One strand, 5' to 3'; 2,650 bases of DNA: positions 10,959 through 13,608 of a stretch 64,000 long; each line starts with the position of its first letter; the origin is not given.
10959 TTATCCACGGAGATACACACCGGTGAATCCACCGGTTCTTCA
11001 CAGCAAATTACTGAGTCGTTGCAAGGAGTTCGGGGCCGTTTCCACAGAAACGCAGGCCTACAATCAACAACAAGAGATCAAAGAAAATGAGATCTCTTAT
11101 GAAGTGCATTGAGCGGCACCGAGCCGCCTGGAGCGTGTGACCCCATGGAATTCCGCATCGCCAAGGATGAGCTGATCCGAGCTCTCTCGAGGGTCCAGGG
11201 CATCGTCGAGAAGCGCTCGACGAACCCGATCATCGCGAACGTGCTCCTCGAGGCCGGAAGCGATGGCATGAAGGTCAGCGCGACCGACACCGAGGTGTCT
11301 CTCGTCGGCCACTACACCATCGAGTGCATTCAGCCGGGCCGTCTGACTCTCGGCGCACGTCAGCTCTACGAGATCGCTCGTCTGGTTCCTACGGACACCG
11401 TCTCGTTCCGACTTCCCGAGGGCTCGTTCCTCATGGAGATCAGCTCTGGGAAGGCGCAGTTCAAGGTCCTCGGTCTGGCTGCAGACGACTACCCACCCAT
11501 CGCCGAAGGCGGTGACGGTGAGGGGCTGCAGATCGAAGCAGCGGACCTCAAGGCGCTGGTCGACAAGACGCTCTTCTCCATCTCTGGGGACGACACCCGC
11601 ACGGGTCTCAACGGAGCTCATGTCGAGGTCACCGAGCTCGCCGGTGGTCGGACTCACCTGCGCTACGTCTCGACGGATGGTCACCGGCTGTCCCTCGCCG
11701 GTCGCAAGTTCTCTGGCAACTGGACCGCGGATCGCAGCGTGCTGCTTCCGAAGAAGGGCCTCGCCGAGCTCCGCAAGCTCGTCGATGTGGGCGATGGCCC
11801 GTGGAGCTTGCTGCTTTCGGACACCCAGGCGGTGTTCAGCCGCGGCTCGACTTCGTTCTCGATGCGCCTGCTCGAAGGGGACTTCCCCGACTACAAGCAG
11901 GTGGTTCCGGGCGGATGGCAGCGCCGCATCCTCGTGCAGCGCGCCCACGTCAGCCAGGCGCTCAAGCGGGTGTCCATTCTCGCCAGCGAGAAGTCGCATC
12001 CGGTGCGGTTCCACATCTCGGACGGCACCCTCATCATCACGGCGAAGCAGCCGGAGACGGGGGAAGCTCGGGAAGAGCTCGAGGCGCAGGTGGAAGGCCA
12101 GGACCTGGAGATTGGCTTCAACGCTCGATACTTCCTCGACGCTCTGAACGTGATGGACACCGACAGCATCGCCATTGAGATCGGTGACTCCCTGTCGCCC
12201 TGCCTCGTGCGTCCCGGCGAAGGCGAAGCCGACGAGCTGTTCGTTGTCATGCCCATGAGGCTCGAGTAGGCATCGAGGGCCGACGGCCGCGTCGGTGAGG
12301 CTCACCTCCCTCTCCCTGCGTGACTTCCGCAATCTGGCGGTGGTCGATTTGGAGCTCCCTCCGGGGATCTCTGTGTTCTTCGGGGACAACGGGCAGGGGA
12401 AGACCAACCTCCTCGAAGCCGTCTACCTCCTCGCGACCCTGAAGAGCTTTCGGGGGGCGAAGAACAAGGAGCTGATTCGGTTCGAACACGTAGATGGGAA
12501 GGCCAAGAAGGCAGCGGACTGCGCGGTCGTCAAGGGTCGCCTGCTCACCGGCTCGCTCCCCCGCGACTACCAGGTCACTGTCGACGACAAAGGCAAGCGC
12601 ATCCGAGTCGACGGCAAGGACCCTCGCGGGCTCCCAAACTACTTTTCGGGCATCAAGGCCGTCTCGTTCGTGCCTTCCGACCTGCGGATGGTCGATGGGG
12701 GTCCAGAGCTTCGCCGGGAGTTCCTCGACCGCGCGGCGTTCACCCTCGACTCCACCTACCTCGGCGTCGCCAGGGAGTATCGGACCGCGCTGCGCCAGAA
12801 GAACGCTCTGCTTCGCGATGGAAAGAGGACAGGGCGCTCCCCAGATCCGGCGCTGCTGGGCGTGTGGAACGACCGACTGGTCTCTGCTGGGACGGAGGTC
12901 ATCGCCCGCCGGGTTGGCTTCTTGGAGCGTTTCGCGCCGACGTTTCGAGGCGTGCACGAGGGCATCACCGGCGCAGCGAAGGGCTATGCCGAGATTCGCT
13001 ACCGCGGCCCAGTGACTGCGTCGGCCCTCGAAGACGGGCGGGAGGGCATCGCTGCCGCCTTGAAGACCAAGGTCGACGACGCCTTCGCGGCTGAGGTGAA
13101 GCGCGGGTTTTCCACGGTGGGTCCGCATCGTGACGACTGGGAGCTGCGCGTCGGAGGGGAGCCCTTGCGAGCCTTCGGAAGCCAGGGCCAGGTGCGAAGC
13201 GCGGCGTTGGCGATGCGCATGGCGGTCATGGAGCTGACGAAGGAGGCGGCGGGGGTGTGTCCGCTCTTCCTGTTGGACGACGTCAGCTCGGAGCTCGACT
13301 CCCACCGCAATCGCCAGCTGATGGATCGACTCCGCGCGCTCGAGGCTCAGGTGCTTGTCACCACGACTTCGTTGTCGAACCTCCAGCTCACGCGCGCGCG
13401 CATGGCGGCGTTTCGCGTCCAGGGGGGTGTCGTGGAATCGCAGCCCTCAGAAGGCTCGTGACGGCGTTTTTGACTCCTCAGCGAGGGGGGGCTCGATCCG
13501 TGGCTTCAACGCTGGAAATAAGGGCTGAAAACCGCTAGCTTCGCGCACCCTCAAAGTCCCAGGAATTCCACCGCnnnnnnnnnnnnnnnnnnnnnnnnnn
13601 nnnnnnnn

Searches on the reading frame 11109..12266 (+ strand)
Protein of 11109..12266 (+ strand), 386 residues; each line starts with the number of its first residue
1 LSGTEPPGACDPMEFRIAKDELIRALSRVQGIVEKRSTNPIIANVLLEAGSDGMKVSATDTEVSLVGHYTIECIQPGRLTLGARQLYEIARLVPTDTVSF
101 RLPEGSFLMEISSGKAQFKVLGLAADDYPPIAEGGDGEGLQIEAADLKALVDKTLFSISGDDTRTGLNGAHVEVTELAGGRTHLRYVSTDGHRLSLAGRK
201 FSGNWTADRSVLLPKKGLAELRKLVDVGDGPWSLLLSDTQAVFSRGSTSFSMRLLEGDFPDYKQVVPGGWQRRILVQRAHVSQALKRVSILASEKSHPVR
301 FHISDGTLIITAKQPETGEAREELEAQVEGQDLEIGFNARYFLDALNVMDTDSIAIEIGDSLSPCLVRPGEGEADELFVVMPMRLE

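Call 62: search_protein_families(library=pfam, proteins=[window:11109-12266:+], max_evalue=0.00001)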
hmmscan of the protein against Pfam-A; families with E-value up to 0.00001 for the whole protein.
window:11109-12266:+ (386 aa): 3 families
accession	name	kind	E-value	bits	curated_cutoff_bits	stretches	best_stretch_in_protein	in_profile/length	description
PF02768.20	DNA_pol3_beta_3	-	1.9e-31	108.8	27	1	263-384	1-121/121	DNA polymerase III beta subunit, C-terminal domain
PF00712.24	DNA_pol3_beta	-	3.9e-29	101.7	24.4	1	13-130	1-118/120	DNA polymerase III beta subunit, N-terminal domain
PF02767.21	DNA_pol3_beta_2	-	1.3e-24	87.2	27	1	141-261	1-116/116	DNA polymerase III beta subunit, central domain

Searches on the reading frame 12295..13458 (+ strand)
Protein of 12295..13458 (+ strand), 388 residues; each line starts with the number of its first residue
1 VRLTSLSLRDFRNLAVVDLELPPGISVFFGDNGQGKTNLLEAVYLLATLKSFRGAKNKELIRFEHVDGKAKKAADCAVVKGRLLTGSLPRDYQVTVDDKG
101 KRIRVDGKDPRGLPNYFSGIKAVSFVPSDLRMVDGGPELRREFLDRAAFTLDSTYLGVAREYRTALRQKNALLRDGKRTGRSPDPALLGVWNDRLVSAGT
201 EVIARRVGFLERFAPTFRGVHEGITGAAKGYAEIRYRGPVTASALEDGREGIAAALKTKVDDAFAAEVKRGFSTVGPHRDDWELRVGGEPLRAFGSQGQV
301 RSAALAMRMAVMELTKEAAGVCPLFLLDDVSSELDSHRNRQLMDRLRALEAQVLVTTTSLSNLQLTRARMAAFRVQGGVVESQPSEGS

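Call 62: search_protein_families(library=pfam, proteins=[window:12295-13458:+], max_evalue=0.00001)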
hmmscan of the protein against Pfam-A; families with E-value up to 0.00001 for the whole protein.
window:12295-13458:+ (388 aa): 4 families
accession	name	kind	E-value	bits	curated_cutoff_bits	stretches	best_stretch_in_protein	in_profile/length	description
PF02463.25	SMC_N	-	2.8e-20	73.2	40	1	3-377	2-216/220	RecF/RecN/SMC N terminal domain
PF13304.12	AAA_21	-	4.4e-08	34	27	0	25-56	1-32/304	AAA domain, putative AbiEii toxin, Type IV TA system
PF13476.12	AAA_23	-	5.1e-07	31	27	1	5-71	1-66/201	AAA domain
PF13175.12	AAA_15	-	5.6e-07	29.9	32.1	1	1-58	1-55/374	AAA ATPase domain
